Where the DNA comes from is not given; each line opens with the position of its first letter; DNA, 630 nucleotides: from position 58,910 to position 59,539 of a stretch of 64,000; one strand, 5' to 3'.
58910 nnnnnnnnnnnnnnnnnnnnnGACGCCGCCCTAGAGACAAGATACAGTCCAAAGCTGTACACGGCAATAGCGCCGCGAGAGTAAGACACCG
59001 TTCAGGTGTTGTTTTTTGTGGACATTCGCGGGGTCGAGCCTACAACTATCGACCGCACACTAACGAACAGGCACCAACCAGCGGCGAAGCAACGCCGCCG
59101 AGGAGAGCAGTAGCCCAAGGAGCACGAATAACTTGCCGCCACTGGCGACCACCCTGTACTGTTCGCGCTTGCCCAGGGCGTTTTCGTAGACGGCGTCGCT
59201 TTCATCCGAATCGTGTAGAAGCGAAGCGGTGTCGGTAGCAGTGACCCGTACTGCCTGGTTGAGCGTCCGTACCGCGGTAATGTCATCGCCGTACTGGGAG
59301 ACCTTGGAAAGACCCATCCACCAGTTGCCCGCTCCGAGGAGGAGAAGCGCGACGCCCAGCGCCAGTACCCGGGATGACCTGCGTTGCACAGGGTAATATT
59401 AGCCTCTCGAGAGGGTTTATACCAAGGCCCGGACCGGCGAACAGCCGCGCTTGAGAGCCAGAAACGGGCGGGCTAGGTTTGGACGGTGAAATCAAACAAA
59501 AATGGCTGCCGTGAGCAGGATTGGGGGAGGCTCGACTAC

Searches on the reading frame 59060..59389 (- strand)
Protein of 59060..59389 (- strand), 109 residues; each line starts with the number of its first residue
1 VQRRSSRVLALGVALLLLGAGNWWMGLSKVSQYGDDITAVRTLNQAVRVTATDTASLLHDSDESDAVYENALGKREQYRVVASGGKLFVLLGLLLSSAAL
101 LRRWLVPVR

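Call 95: search_protein_families(library=pfam, proteins=[window:59060-59389:-], max_evalue=0.01)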
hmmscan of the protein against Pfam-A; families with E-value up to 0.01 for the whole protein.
window:59060-59389:- (109 aa): 0 families
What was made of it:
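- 59060..59389 (-): Small two-TM protein gene (109 aa) upstream of the kinase gene. Possible fourth component. No Pfam family (call 95).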
